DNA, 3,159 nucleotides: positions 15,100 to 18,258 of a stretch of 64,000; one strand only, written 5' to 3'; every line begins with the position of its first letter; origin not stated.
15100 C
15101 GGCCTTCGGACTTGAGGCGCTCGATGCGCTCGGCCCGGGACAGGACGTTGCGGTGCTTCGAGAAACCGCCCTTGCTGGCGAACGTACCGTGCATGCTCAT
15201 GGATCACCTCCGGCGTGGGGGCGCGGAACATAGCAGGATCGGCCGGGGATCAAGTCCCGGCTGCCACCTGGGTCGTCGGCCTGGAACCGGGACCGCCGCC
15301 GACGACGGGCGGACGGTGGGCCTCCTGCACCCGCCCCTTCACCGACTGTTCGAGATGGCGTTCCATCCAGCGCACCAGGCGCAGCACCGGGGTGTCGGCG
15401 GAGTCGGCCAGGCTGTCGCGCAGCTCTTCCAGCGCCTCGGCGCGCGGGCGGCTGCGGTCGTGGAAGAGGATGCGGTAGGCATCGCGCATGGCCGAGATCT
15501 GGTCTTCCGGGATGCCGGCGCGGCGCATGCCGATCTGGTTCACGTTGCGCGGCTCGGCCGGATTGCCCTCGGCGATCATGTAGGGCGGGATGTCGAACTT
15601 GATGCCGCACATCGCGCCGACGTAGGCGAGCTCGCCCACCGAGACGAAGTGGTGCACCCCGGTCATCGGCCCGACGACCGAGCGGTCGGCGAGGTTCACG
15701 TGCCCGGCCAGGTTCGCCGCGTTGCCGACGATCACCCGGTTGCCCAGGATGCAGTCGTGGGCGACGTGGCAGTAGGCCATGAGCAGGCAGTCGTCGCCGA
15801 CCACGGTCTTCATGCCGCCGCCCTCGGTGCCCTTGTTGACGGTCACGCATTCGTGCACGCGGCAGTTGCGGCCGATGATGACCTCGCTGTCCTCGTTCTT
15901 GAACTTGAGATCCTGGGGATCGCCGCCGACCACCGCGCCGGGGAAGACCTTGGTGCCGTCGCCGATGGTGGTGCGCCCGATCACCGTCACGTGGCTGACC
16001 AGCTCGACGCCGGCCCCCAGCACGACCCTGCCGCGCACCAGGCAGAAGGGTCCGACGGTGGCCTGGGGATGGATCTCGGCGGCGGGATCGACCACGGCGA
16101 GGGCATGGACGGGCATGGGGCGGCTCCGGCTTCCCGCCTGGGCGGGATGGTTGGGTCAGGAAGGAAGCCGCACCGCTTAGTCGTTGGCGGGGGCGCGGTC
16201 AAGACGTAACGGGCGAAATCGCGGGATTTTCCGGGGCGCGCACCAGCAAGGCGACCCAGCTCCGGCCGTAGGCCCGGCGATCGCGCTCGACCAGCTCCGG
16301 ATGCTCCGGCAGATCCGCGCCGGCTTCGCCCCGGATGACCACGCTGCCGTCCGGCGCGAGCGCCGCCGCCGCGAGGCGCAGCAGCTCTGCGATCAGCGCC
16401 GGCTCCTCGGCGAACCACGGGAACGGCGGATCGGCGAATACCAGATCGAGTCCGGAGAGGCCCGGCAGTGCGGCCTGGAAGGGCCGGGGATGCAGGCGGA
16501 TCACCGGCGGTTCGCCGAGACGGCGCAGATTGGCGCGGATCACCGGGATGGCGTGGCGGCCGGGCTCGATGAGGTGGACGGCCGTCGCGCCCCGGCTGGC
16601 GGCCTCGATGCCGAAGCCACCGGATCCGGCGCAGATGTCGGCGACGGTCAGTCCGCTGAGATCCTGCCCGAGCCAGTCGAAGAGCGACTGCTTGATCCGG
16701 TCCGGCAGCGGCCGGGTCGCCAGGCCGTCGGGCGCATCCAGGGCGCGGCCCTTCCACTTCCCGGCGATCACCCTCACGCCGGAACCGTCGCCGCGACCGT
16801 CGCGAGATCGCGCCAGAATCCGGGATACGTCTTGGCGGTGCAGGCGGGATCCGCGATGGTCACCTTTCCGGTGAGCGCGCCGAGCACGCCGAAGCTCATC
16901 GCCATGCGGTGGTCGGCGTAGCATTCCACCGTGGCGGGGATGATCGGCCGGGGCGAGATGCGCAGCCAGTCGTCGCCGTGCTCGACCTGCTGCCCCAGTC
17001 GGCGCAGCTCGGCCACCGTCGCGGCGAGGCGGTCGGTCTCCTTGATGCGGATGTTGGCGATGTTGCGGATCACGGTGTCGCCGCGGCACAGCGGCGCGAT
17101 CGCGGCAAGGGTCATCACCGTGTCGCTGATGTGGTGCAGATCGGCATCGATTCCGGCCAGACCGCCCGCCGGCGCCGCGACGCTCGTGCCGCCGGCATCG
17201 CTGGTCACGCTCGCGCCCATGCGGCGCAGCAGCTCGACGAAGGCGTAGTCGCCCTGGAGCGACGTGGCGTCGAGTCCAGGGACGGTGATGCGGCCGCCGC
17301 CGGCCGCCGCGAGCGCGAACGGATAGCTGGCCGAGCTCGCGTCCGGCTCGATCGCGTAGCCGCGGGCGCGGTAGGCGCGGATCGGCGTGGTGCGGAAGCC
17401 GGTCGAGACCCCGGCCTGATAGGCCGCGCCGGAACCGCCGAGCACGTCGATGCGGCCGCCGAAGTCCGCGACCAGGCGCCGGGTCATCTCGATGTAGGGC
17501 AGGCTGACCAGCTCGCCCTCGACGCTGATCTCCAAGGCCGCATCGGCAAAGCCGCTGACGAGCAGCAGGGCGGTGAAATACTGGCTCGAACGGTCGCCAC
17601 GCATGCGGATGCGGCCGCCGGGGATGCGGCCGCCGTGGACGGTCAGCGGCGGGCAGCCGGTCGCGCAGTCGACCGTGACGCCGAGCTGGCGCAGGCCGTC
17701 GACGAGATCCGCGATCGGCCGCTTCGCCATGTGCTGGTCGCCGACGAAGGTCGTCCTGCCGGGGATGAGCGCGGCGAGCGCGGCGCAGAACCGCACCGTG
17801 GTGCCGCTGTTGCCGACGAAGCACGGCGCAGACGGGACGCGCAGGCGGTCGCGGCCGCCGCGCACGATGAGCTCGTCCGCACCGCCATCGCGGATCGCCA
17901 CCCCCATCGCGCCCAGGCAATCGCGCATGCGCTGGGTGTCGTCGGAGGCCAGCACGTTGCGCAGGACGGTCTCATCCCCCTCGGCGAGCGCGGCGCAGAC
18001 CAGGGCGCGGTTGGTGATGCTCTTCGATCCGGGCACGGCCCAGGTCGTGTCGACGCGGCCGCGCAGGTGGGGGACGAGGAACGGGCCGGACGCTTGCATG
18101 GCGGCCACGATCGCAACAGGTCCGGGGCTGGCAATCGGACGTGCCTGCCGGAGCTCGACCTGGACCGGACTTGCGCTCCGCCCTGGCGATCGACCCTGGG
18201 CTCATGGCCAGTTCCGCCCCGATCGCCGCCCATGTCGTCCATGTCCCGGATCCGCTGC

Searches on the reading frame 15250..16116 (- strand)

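Call 48: search_protein_families(library=pfam, proteins=[window:15250-16116:-], max_evalue=0.00001)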
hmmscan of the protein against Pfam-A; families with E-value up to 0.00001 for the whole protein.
window:15250-16116:- (288 aa): 2 families
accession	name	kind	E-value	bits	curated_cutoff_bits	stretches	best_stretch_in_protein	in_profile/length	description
PF00132.30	Hexapep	-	2.2e-25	87.7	27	1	104-134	2-32/36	Bacterial transferase hexapeptide (six repeats)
PF13720.11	Acetyltransf_11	-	6.1e-19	68.6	24.5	1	175-241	1-66/82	Udp N-acetylglucosamine O-acyltransferase; Domain 2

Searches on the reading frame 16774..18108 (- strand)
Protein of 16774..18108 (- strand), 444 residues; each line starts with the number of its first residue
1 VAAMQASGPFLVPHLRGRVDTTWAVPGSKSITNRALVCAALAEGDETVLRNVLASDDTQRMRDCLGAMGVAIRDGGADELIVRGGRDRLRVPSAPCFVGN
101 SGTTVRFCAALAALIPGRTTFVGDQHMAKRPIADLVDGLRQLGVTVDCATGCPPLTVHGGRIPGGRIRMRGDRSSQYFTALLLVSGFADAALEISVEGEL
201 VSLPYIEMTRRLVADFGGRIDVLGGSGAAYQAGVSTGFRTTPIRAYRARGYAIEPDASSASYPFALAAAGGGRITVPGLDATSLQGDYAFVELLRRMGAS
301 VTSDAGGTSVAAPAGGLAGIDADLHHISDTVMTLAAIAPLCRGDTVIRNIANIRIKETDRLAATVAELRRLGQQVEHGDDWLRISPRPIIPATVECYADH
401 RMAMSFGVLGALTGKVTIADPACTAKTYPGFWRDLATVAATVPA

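Call 48: search_protein_families(library=pfam, proteins=[window:16774-18108:-], max_evalue=0.00001)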
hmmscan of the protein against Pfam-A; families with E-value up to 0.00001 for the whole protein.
window:16774-18108:- (444 aa): 1 family
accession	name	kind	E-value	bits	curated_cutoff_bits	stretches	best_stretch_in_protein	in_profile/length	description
PF00275.25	EPSP_synthase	-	1.4e-103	347.2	22.8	1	18-435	6-417/417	EPSP synthase (3-phosphoshikimate 1-carboxyvinyltransferase)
